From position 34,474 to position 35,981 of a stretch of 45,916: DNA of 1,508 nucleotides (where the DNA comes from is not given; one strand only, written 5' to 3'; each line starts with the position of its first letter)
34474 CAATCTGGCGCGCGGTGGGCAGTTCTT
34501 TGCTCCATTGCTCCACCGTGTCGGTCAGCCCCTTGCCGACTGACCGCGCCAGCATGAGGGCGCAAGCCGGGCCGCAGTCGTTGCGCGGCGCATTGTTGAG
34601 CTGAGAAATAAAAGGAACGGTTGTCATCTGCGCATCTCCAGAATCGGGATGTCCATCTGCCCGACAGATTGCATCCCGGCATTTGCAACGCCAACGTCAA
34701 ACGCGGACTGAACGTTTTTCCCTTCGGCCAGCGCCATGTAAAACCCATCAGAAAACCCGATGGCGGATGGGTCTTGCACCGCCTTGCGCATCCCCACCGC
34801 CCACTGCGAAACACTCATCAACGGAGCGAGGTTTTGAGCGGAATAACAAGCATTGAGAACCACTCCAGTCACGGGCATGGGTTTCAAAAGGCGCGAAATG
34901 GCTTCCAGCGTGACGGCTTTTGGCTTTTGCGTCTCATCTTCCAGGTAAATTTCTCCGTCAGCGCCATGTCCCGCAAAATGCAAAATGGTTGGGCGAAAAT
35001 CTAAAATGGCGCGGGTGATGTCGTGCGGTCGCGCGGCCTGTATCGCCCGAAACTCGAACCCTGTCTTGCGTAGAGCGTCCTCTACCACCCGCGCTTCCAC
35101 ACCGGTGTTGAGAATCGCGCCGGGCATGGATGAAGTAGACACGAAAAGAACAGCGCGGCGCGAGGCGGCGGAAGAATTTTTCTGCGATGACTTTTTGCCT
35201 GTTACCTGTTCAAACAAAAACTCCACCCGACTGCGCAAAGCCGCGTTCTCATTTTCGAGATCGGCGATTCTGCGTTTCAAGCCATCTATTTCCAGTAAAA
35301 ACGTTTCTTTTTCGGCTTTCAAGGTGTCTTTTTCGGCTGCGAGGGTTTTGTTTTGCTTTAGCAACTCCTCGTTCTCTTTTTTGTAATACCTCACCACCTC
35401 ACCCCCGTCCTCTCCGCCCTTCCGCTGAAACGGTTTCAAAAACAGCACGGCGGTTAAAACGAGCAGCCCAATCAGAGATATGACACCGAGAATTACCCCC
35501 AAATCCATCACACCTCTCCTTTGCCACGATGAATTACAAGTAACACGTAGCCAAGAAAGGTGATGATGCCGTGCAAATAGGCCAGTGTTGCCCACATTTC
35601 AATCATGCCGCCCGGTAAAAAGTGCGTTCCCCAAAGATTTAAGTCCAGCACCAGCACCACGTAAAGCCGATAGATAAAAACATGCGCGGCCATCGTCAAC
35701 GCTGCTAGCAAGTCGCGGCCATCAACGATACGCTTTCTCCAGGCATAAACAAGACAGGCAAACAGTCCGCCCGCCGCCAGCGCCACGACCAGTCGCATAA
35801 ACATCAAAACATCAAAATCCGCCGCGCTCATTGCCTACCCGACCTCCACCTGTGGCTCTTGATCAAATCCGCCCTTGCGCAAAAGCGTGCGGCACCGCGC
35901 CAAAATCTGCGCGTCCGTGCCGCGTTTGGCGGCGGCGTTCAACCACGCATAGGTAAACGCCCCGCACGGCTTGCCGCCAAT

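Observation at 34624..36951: Two caspase-fold proteases interleaved with holin-like membrane proteins in the lysis cassette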

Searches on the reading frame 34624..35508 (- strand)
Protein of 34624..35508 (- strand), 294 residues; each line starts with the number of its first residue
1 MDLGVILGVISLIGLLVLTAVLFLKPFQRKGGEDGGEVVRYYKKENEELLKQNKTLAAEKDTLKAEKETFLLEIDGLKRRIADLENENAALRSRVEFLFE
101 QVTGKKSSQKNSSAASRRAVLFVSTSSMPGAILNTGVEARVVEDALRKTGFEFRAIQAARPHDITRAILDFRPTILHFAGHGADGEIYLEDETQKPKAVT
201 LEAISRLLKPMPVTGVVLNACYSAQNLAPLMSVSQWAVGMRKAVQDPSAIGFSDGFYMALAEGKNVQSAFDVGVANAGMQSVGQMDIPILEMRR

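Call 3: search_protein_families(library=pfam, proteins=[window:34624-35508:-], max_evalue=0.1)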
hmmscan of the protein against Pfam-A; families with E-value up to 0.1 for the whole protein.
window:34624-35508:- (294 aa): 18 families
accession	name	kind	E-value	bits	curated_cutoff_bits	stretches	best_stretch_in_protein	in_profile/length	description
PF12770.12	CHAT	-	6.2e-11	42.7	24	1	96-269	49-258/289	CHAT domain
PF00170.26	bZIP_1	-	0.00031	21.2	27.6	1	73-108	27-62/64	bZIP transcription factor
PF14662.11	KASH_CCD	-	0.00062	20.2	43.3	1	37-106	81-149/191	Coiled-coil region of CCDC155 or KASH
PF07558.16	Shugoshin_N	-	0.00074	19.7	30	0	73-95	22-44/45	Shugoshin N-terminal coiled-coil region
PF07716.20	bZIP_2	-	0.0016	18.9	22.3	1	73-96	26-49/54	Basic region leucine zipper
PF07926.17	TPR_MLP1_2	-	0.0029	18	36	1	46-96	77-127/129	TPR/MLP1/MLP2-like protein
PF19220.6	Rod_CreS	-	0.0072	15.9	100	1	48-116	122-190/359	Crescentin, rod domain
PF04849.18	HAP1_N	-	0.0081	15.8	33.9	1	37-98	127-188/307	HAP1 N-terminal conserved region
PF00656.27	Peptidase_C14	-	0.0088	16.2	21.4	1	133-222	20-128/233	Caspase domain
PF24319.2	DUF7491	-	0.012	16.3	30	1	37-94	28-85/90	Coiled-coil region of unknown function (DUF7491)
PF17675.6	APG6_N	-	0.015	16.1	45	1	43-96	73-126/132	Apg6 coiled-coil region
PF11932.13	DUF3450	-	0.015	15.1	32.6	1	42-120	21-99/241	Protein of unknown function (DUF3450)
PF04508.17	Pox_A_type_inc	-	0.031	14.5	21.4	1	73-87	2-16/23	Viral A-type inclusion protein repeat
PF12808.12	Mto2_bdg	-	0.034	14.9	22.3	1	63-94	13-44/52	Micro-tubular organiser Mto1 C-term Mto2-binding region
PF01166.23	TSC22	-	0.035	14.7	30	0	73-94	15-36/57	TSC-22/dip/bun family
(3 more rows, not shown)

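Call 4: search_protein_families(library=phrogs, proteins=[window:34624-35508:-], max_evalue=0.01)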
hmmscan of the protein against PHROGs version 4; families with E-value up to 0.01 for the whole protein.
window:34624-35508:- (294 aa): 4 families
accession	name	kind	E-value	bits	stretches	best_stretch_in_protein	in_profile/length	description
phrog_2658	-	other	1.5e-05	26.3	1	34-103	40-118/126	hol-like chemotaxis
phrog_36217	-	unknown function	0.0028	19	1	59-96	19-55/115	-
phrog_13113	-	unknown function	0.0071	17.8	0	52-103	70-121/134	-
phrog_18718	-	unknown function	0.0088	17.7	0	43-95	58-110/123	-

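Call 10: find_related_loci(query=window:34624-35508:-, collection=viral_contigs, flank=6000)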
Query window:34624-35508:- (294 aa) in viral_contigs; peptide patterns used: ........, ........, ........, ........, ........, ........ (x = any residue, [..] = any of these).
20 stretches matched a pattern; 1 encode a relative of the query (tblastn E <= 1e-3); 1 distinct loci.
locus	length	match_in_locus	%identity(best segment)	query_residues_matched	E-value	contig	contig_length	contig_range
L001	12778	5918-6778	79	1-294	2e-155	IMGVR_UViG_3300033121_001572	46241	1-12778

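Call 16: search_solved_structures(query=window:34624-35508:-, max_evalue=1, show_alignments=2)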
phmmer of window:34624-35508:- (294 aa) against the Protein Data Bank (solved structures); distinct sequences matched with E-value up to 1: 6.
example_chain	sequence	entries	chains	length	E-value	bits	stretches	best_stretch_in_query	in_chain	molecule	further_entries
8tl0_A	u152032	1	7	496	2e-09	40.3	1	138-282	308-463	CHAT domain-containing protein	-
5z7g_C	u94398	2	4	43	0.16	14.4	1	73-102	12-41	5-azacytidine-induced protein 2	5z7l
5uju_A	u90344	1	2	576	0.56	12.7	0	126-192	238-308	NAD-dependent aldehyde dehydrogenase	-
7o97_A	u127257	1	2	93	0.73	12.3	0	57-109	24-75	hypothetical protein UY81_C0065G0003 from Candidatus Giovannonibacteria bacterium converte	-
7bji_A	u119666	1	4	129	0.87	12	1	38-140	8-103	Centrosomal protein of 135 kDa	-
6gaj_A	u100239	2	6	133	0.98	11.9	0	72-111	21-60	Outer capsid protein sigma-1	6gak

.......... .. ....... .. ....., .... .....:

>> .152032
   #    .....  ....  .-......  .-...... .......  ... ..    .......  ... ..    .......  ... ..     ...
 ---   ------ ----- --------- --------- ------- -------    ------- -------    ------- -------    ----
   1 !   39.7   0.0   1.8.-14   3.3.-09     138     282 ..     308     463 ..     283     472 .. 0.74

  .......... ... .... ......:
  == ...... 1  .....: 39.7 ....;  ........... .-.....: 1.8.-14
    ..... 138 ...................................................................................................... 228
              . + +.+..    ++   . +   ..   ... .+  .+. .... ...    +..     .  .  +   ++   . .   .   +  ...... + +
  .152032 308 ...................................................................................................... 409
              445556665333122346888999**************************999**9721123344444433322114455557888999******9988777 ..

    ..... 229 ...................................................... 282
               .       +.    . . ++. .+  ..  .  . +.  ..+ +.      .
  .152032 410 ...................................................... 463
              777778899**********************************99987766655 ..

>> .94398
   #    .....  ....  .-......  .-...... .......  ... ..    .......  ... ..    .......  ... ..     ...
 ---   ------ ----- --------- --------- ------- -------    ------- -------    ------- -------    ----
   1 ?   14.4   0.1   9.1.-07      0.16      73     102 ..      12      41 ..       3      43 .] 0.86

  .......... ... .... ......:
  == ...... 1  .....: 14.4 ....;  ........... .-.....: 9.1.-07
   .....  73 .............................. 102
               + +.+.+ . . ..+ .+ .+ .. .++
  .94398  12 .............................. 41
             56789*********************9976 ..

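Call 24: search_protein_families(library=padloc, proteins=[window:34624-35508:-], max_evalue=0.01)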
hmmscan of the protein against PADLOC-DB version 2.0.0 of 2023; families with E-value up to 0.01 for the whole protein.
window:34624-35508:- (294 aa): 2 families
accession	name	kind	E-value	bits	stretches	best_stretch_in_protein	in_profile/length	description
PDLC02016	SAVED_CHAT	-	1.6e-08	32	1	89-278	305-459/498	-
PDLC00584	JetC3|JetC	-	0.00048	15.7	1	37-108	440-510/1494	DUF3584 domain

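Call 25: find_homologous_proteins(query=window:34624-35508:-)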
Query window:34624-35508:- (294 aa): 26 proteins with E <= 0.001 among 2630 candidates.
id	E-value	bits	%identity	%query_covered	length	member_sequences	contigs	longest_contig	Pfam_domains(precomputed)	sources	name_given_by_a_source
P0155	1.3e-167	574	90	100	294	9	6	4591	PF19220.7,PF12770.13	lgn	-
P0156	6.3e-167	572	90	100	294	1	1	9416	PF19220.7,PF12770.13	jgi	jgi:hypothetical protein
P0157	2.0e-160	550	88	100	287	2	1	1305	PF12770.13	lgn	-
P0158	4.7e-158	542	85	100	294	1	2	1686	PF19220.7,PF12770.13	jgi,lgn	jgi:cell division protein FtsB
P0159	1.8e-157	541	85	100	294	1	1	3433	PF19220.7,PF12770.13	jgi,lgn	-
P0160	3.4e-157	540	85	100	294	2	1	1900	PF19220.7,PF12770.13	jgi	jgi:cell division protein FtsB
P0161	3.9e-146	503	79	100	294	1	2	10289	PF12770.13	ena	-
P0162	5.3e-144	496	89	87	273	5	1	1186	PF12770.13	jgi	jgi:cell division protein FtsB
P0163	1.7e-140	485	79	100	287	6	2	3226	PF12770.13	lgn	-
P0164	1.2e-123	430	66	100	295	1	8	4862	PF12770.13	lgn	-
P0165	3.8e-114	398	63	100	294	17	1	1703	PF12770.13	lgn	-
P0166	8.4e-21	92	34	63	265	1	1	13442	PF12770.13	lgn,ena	-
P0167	3.3e-20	91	42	42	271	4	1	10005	PF12770.13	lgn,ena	-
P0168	1.3e-18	85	33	69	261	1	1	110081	PF12770.13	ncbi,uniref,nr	ncbi:CHAT domain-containing protein [Plectonema cf. radiosum LEGE 06105]|uniref:CHAT domain-containi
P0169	1.9e-18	85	34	58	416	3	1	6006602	PF12770.13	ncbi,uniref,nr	ncbi:CHAT domain-containing protein [Rubinisphaera brasiliensis]|uniref:CHAT domain-containing prote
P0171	8.2e-16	76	38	47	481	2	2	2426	PF18145.7,PF12770.13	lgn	-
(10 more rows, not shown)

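Call 27: find_encoding_contigs(protein=P0166, flank=6000, max_places=2)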
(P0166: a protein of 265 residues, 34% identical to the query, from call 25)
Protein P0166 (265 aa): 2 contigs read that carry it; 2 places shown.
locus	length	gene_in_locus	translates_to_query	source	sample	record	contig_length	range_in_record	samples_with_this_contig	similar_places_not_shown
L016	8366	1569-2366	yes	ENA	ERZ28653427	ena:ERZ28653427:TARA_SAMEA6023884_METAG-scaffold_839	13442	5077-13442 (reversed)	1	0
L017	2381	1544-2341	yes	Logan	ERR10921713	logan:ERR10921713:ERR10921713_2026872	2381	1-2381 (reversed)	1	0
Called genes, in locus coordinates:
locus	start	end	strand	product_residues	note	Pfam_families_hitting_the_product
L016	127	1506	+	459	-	PF03781:FGE-sulfatase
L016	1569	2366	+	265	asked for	PF12770:CHAT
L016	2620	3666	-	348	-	PF08240:ADH_N, PF16912:Glu_dehyd_C (weak), PF00107:ADH_zinc_N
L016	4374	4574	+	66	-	PF28278:PatX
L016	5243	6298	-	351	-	PF13489:Methyltransf_23, PF01209:Ubie_methyltran, PF08241:Methyltransf_11, PF08242:Methyltransf_12, PF13649:Methyltransf_25, PF13847:Methyltransf_31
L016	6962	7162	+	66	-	-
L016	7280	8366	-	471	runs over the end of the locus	PF03951:Gln-synt_N, PF00120:Gln-synt_C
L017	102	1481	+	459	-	PF03781:FGE-sulfatase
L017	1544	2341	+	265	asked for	PF12770:CHAT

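Call 28: find_encoding_contigs(protein=P0167, flank=6000, max_places=2)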
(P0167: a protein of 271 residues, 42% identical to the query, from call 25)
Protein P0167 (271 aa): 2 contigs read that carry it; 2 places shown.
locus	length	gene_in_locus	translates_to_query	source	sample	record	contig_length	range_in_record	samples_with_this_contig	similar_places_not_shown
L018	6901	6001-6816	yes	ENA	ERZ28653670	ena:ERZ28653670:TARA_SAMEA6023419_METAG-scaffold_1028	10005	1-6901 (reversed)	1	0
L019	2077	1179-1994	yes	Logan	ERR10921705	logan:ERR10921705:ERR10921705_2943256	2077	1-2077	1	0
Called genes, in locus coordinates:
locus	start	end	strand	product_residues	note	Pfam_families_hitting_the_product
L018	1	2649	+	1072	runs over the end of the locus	PF05860:TPS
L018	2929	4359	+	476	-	PF05762:VWA_CoxE (faint)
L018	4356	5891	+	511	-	PF03781:FGE-sulfatase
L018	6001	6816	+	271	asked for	PF12770:CHAT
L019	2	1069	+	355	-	?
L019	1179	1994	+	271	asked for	PF12770:CHAT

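Call 71: search_dna_similar(query=window:34624-35508:-, collection=phages, mode=protein, max_evalue=0.001, max_rows=20)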
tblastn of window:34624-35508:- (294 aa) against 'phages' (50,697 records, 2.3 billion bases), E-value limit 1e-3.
No match.

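Call 75: find_related_loci(query=window:34624-35508:-, collection=genome_contigs, flank=10000)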
Query window:34624-35508:- (294 aa) in genome_contigs; peptide patterns used: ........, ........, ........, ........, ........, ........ (x = any residue, [..] = any of these).
233 stretches matched a pattern; 1 encode a relative of the query (tblastn E <= 1e-3); 1 distinct loci.
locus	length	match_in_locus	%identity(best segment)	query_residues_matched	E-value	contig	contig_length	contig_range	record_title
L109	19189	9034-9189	42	44-98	7e-6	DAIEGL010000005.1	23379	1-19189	MAG TPA_asm: Geobacter sp. isolate clean984 k141_2452879, whole genome shotgun sequence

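Call 89: find_related_loci(query=A4, collection=viral_contigs, flank=5000)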
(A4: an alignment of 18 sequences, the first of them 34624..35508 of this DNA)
Query A4 (294 aa) in viral_contigs; peptide patterns used: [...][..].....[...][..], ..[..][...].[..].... (x = any residue, [..] = any of these).
46 stretches matched a pattern; 22 encode a relative of the query (tblastn E <= 1e-3); 21 distinct loci.
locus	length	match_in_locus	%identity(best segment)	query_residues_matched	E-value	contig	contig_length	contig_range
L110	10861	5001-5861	79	1-294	4e-154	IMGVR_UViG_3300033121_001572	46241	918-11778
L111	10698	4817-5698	64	1-294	5e-125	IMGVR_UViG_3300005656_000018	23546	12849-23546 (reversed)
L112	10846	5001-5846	43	3-293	1e-73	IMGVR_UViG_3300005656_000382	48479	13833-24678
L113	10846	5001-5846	43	3-293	1e-73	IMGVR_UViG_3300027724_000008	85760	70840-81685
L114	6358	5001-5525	34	120-290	1e-23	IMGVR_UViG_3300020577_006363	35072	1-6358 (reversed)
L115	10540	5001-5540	33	119-293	2e-23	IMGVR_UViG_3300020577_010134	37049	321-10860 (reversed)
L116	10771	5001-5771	29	52-293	2e-21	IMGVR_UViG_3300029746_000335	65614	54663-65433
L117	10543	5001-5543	31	120-293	2e-21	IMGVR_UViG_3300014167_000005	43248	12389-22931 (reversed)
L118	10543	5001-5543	29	120-293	1e-20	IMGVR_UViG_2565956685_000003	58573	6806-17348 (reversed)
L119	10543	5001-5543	28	120-293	1e-19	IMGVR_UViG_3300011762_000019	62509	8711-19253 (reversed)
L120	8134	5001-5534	30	120-290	1e-19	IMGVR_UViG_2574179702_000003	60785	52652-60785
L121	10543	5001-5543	28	120-293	2e-19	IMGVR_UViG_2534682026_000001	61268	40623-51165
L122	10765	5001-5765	26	27-290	2e-19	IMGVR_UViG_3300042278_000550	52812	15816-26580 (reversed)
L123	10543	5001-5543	28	120-293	2e-19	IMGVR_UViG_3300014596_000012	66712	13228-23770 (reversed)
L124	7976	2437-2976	27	118-290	2e-18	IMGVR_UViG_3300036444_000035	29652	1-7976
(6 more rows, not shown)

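Call 100: find_related_loci(query=A6, collection=metagenome_contigs, flank=4500)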
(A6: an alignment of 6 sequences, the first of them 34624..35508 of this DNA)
Query A6 (294 aa) in metagenome_contigs; peptide patterns used: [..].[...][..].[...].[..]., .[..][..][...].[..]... (x = any residue, [..] = any of these).
265 stretches matched a pattern; 4 encode a relative of the query (tblastn E <= 1e-3); 4 distinct loci.
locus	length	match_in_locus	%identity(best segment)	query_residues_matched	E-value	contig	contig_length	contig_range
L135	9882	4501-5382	89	1-294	7e-180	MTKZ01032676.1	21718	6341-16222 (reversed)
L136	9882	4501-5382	64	1-294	9e-126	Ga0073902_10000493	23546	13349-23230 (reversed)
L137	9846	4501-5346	43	3-293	2e-74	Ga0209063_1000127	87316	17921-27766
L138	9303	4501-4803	32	166-260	5e-9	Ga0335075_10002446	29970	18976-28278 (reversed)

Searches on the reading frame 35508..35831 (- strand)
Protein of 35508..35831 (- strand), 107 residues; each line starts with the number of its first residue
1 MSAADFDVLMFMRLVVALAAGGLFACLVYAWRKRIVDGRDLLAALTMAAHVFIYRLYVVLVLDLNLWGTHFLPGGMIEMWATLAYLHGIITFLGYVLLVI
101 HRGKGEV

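Call 3: search_protein_families(library=pfam, proteins=[window:35508-35831:-], max_evalue=0.1)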
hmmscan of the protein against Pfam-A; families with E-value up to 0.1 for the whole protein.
window:35508-35831:- (107 aa): 0 families

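Call 4: search_protein_families(library=phrogs, proteins=[window:35508-35831:-], max_evalue=0.01)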
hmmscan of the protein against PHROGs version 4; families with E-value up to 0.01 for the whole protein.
window:35508-35831:- (107 aa): 0 families

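Call 24: search_protein_families(library=padloc, proteins=[window:35508-35831:-], max_evalue=0.01)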
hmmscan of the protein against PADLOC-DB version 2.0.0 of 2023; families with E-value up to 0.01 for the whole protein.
window:35508-35831:- (107 aa): 0 families

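Call 78: search_protein_representatives(protein=window:35508-35831:-)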
Query: 107 residues. Proteins with E-value up to 0.001 (for the whole library): 3; up to 1e-10: 1; up to 1e-30: 1. The best 3 are listed.
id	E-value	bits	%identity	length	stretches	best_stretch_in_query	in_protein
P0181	2.5e-34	134.2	67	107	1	1-107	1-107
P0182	4.6e-05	40.1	28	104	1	10-103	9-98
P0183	8.1e-04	36.1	31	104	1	10-102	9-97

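Call 96: find_related_loci(query=A5, collection=viral_contigs, flank=4000)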
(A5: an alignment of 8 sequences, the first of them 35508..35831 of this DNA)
Query A5 (107 aa) in viral_contigs; peptide patterns used: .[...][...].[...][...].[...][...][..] (x = any residue, [..] = any of these).
16 stretches matched a pattern; 4 encode a relative of the query (tblastn E <= 1e-3); 4 distinct loci.
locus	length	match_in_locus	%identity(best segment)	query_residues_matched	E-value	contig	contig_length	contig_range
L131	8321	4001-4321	64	1-107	4e-43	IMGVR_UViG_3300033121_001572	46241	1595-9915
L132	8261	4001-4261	29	13-103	2e-10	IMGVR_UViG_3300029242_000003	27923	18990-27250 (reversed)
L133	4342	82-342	29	13-103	2e-10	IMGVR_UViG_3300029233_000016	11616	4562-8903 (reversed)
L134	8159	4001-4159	32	31-87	2e-5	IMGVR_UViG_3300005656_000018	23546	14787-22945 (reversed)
